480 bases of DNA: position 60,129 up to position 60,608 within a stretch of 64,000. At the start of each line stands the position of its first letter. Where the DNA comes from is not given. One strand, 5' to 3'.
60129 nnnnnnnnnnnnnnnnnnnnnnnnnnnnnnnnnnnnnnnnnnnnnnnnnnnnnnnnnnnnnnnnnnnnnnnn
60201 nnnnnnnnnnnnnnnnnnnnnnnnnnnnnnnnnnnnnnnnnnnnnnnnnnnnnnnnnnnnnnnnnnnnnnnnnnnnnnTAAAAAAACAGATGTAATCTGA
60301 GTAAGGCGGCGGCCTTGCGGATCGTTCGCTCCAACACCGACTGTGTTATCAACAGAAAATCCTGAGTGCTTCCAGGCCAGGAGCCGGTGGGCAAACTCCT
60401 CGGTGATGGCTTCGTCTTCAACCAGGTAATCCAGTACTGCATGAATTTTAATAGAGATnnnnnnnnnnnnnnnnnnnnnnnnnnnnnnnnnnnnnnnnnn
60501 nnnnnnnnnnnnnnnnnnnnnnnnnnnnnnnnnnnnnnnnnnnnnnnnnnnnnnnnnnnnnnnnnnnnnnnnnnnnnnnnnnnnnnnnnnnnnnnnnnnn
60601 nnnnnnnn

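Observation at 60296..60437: Buried relic of an IS91-family transposase between two convergent genes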

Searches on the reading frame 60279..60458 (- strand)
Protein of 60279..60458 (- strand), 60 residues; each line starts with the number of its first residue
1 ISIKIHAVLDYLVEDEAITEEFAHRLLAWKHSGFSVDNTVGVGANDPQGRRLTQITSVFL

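Call 4: search_protein_families(library=pfam, proteins=[window:60279-60458:-], max_evalue=10)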
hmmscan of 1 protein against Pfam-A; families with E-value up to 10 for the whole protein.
seq(60 aa): 0 families

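Call 5: search_protein_families(library=ncbifam, proteins=[window:60279-60458:-], max_evalue=10)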
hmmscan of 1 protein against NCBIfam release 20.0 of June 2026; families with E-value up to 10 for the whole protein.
seq(60 aa): 0 families

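Call 6: search_dna_similar(query=window:60279-60458:-, collection=plasmids, mode=protein, max_evalue=10, max_rows=30)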
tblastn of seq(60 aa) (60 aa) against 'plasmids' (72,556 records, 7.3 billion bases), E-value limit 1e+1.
Records with a match: 24; places in all: 46; records where one place covers at least 80% of the query: 1.
Best place of each record, by identity: <60% 24.
By first word of the organism name: Pseudomonas 4; Klebsiella 4; Comamonas 3; Acidovorax 2; Burkholderia 2; Deinococcus 1; Rhodococcus 1; Trichlorobacter 1; Azonexus 1; Enterobacter 1; and 4 more.
By predicted mobility (MOB-suite, as given by PLSDB): conjugative 11; non-mobilizable 8; mobilizable 5.
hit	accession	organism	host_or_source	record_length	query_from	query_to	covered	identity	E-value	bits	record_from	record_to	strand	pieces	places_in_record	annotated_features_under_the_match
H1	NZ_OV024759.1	Deinococcus radiodurans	-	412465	1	59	98%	37.3%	1e+0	33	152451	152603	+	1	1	catalase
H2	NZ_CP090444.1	Rhodococcus sp. DMF-1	pure culture,surface marine water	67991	1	46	77%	37.0%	4e+0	31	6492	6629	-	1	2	hypothetical protein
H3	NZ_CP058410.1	Trichlorobacter lovleyi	whole genome,river sediment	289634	6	46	68%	39.0%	5e-1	34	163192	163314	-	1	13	transposase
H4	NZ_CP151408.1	Azonexus hydrophilus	-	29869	17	49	55%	47.1%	2e-1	35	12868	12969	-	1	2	none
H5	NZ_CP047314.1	Pseudomonas putida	whole organism,soil sample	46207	17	49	55%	47.1%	2e-1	35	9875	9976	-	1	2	IS91 family transposase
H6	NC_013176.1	Pseudomonas putida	-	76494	17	49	55%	47.1%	2e-1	35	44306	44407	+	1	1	IS91 family transposase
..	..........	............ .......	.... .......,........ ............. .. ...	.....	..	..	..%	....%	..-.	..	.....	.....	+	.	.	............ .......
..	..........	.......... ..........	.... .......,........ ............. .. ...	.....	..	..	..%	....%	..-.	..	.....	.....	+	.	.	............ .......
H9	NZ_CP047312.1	Pseudomonas putida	whole organism,soil sample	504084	17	49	55%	47.1%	2e-1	35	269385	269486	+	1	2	IS91 family transposase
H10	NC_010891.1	Pseudomonas sp. CT14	-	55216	17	49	55%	44.1%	7e-1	34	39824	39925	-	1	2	none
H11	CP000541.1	Acidovorax sp. JS42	-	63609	17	49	55%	44.1%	8e-1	33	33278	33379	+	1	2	putative transposase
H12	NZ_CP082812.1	Burkholderia contaminans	Homo sapiens,Swab from tracheostomic ...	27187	17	49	55%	44.1%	8e-1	33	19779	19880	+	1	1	IS91 family transposase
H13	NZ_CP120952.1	Burkholderia contaminans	Homo sapiens,Whole organism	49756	17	49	55%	44.1%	8e-1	33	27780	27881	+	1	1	IS91 family transposase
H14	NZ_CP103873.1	Herbaspirillum huttiense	tea plant,single cell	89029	17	49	55%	44.1%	8e-1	33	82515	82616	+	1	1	IS91 family transposase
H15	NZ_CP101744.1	Comamonas sp. C11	mixed culture,wastewater treatment plant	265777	17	49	55%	44.1%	8e-1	33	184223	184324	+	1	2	none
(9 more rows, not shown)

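Call 7: get_annotated_region(hit=H5, flank=2500)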
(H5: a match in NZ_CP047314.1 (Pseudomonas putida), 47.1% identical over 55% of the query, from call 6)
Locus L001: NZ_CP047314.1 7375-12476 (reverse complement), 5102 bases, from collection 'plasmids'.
description: Pseudomonas putida strain YC-AE1 plasmid unnamed3, complete sequence
organism: Pseudomonas putida (NCBI taxid 303)
taxonomy: Bacteria; Pseudomonadota; Gammaproteobacteria; Pseudomonadales; Pseudomonadaceae; Pseudomonas; Pseudomonas putida
host: -; source: whole organism,soil sample; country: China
typing (MOB-suite, as given by PLSDB): conjugative; replicon rep_cluster_428; relaxase MOBP; mating-pair formation MPF_T
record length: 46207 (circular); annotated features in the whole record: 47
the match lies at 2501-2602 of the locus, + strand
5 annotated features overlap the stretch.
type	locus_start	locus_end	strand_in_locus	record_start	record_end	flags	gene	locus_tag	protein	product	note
CDS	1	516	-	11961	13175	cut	-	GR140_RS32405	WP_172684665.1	FAD-dependent oxidoreductase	-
CDS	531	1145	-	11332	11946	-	-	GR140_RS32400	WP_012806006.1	MarR family winged helix-turn-helix transcriptional regulator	GO:0006355 - regulation of DNA-templated transcription [Evidence IEA]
CDS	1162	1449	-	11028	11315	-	-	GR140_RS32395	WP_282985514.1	2Fe-2S iron-sulfur cluster-binding protein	-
CDS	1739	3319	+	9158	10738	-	-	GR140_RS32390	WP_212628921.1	IS91 family transposase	-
CDS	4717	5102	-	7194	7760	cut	-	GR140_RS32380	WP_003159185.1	recombinase family protein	GO:0006310 - DNA recombination [Evidence IEA]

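Call 8: get_annotated_region(hit=H3, flank=2500)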
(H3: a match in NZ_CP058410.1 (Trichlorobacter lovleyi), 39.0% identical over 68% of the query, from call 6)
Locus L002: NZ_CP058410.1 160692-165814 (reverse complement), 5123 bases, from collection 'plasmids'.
description: Trichlorobacter lovleyi strain IAE plasmid pIAE1, complete sequence
organism: Trichlorobacter lovleyi (NCBI taxid 313985)
taxonomy: Bacteria; Thermodesulfobacteriota; Desulfuromonadia; Geobacterales; Geobacteraceae; Trichlorobacter; Trichlorobacter lovleyi
host: -; source: whole genome,river sediment; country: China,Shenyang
typing (MOB-suite, as given by PLSDB): non-mobilizable; mating-pair formation MPF_T
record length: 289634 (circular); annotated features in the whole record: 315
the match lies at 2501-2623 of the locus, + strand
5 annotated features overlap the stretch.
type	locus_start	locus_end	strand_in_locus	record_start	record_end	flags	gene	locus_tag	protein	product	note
CDS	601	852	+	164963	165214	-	-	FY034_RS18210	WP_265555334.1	type II toxin-antitoxin system prevent-host-death family antitoxin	GO:0008219 - cell death [Evidence IEA]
CDS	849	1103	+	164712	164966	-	-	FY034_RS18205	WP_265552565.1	Txe/YoeB family addiction module toxin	GO:0008219 - cell death [Evidence IEA]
CDS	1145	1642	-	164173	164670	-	-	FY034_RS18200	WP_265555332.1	alpha/beta hydrolase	-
CDS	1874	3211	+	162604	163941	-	-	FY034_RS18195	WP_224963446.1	transposase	GO:0006313 - DNA transposition [Evidence IEA]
CDS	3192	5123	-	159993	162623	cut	-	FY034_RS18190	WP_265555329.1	UvrD-helicase domain-containing protein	-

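Call 11: find_homologous_proteins(query=window:60279-60458:-, max_evalue=10)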
Query seq(60 aa) (60 aa): 18 proteins with E <= 10 among 18 candidates.
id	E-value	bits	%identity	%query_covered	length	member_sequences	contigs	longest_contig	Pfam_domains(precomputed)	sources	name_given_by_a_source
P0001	1.9e-27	111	96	92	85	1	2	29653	-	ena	-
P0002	7.4e-22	93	84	90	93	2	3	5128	-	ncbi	-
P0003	7.0e-20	87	91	77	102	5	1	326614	-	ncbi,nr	ncbi:MAG: transposase [Arenicellales bacterium]|nr:transposase [Arenicellales bacterium]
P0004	1.2e-19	87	91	77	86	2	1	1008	-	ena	-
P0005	6.5e-17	78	97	65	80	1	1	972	-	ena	-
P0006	1.7e-16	77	80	77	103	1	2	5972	-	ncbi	-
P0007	5.7e-16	75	93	67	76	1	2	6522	-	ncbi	-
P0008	3.5e-14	69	73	82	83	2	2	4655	-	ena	-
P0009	7.7e-14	68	65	85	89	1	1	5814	-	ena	-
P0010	2.4e-12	64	94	58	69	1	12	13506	-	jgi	jgi:hypothetical protein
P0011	9.8e-12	62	86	62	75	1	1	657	-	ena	-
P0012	2.5e-7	48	100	38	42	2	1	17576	-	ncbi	-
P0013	1.1e-5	43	96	40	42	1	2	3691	-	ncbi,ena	-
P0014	2.0e-4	39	96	38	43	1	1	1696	-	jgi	jgi:DNA-binding transcriptional ArsR family regulator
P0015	1.8e-2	33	91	38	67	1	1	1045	-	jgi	jgi:hypothetical protein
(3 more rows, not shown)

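Call 14: search_protein_families(library=pfam, proteins=[P0003, P0006, P0009], max_evalue=10)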
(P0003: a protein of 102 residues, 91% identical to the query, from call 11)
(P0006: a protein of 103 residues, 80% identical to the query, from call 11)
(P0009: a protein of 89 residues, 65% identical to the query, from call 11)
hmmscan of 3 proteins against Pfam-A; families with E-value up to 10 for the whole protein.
P0003 (102 aa): 1 family
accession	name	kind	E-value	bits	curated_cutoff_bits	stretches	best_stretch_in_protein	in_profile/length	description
PF04986.18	Y2_Tnp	-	0.00019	21.9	20.9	1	2-96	7-113/183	Putative transposase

P0006 (103 aa): 0 families

P0009 (89 aa): 1 family
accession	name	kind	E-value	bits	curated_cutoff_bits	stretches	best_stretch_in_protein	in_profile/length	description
PF04986.18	Y2_Tnp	-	0.00035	21.1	20.9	1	1-45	13-60/183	Putative transposase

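Call 15: find_encoding_contigs(protein=P0001, flank=6000, max_places=4)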
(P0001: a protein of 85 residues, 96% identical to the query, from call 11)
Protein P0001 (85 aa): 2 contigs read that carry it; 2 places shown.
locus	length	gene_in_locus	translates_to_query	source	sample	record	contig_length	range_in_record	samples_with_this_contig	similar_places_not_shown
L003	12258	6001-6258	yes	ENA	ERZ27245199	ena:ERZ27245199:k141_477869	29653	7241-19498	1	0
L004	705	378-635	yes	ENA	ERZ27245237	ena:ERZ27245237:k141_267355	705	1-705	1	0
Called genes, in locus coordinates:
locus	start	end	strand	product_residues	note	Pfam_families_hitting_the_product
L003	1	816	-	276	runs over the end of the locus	PF00456:Transketolase_N, PF02775:TPP_enzyme_C, PF00676:E1_dh, PF13292:DXP_synthase_N (weak)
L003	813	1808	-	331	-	PF01370:Epimerase, PF04321:RmlD_sub_bind (weak), PF16363:GDP_Man_Dehyd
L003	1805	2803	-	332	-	PF00288:GHMP_kinases_N, PF08544:GHMP_kinases_C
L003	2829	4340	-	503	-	PF02310:B12-binding, PF04055:Radical_SAM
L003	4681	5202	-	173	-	-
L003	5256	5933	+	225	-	PF16316:DUF4956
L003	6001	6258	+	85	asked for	-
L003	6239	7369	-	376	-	PF08545:ACP_syn_III, PF08541:ACP_syn_III_C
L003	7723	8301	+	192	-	PF00929:RNase_T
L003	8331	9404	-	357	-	PF08331:QueG_DUF1730, PF13484:Fer4_16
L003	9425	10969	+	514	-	PF03853:YjeF_N, PF01256:Carb_kinase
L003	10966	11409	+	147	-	PF02367:TsaE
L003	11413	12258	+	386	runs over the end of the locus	PF11741:AMIN, PF01520:Amidase_3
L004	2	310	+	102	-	?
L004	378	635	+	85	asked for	-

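Call 16: find_encoding_contigs(protein=P0003, flank=6000, max_places=4)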
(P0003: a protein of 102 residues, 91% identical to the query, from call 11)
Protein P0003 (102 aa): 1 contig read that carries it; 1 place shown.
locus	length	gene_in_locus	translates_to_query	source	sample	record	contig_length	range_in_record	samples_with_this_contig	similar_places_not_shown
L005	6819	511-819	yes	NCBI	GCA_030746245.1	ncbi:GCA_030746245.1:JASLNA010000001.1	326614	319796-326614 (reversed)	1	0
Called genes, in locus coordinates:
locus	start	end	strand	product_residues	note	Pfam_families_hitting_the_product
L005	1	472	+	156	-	PF02423:OCD_Mu_crystall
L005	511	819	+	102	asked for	-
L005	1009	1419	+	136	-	PF18932:DUF5681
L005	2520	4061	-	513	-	PF06253:MTTB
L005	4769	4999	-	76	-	-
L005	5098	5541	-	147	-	PF14539:DUF4442 (faint), PF03061:4HBT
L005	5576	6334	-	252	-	PF01738:DLH, PF00326:Peptidase_S9 (weak), PF08840:BAAT_C (faint)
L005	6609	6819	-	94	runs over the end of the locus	-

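Call 24: find_encoding_contigs(protein=P0013, flank=6000, max_places=4)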
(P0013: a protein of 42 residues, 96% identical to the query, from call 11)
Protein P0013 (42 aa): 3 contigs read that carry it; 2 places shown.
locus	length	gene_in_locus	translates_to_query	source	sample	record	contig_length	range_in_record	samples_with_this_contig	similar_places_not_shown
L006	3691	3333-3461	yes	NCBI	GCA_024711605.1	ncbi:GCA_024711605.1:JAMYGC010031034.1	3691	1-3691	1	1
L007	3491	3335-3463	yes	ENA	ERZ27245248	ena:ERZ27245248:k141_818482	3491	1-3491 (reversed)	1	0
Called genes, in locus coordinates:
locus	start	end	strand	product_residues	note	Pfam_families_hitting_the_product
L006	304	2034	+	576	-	-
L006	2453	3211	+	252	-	PF13489:Methyltransf_23, PF08241:Methyltransf_11 (weak), PF08242:Methyltransf_12 (weak), PF13649:Methyltransf_25 (weak)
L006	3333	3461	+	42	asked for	-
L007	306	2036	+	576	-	-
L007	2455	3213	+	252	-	PF13489:Methyltransf_23, PF08241:Methyltransf_11 (weak), PF08242:Methyltransf_12 (weak), PF13649:Methyltransf_25 (weak)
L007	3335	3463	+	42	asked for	-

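Call 25: find_encoding_contigs(protein=P0005, flank=6000, max_places=4)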
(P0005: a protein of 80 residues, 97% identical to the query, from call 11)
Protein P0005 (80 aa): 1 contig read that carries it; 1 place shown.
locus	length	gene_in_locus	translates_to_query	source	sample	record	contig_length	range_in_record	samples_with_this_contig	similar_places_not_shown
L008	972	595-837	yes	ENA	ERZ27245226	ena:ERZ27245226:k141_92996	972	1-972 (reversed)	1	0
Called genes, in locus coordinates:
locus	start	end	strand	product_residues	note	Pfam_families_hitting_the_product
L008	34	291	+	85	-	-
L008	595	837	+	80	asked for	-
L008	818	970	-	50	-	?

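Call 26: find_encoding_contigs(protein=P0010, flank=6000, max_places=10)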
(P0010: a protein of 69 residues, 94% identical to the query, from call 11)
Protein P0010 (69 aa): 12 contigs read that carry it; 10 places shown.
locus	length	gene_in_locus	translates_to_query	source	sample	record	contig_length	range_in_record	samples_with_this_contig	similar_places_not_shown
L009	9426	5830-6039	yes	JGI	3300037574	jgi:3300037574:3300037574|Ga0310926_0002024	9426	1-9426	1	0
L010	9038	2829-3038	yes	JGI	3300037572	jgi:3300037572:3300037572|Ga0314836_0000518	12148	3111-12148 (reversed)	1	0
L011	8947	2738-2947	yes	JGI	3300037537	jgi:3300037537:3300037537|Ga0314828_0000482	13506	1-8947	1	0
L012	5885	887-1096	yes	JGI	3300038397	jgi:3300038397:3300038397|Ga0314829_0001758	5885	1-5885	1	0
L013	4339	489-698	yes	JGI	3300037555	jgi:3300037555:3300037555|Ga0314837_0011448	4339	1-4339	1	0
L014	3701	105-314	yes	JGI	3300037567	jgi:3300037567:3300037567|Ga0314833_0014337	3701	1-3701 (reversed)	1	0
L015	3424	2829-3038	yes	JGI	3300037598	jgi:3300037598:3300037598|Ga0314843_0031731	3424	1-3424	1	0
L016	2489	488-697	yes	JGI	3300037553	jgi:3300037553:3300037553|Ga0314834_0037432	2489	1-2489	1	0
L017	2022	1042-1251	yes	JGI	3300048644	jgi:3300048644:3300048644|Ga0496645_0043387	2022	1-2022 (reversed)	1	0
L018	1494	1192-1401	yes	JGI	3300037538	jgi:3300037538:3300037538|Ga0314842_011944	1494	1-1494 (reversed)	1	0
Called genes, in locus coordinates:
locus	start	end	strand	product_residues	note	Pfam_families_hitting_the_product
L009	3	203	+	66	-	?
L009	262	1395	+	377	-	PF00296:Bac_luciferase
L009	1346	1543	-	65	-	-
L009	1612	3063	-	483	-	PF03972:MmgE_PrpD_N, PF19305:MmgE_PrpD_C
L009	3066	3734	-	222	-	PF00857:Isochorismatase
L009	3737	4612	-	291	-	PF01522:Polysacc_deac_1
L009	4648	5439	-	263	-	PF00106:adh_short, PF08659:KR, PF23441:SDR (weak), PF13561:adh_short_C2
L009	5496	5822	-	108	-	-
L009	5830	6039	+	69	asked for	-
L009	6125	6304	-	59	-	-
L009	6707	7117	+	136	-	PF04828:GFA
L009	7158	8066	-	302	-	PF00892:EamA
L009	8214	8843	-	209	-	PF13489:Methyltransf_23, PF13649:Methyltransf_25, PF13847:Methyltransf_31 (faint), PF08241:Methyltransf_11, PF08242:Methyltransf_12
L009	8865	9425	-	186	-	?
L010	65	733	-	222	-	PF00857:Isochorismatase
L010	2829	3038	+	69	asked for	-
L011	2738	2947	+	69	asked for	-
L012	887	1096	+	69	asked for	-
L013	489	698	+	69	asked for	-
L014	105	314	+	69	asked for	-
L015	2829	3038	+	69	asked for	-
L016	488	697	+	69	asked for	-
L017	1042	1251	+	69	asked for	-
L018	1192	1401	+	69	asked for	-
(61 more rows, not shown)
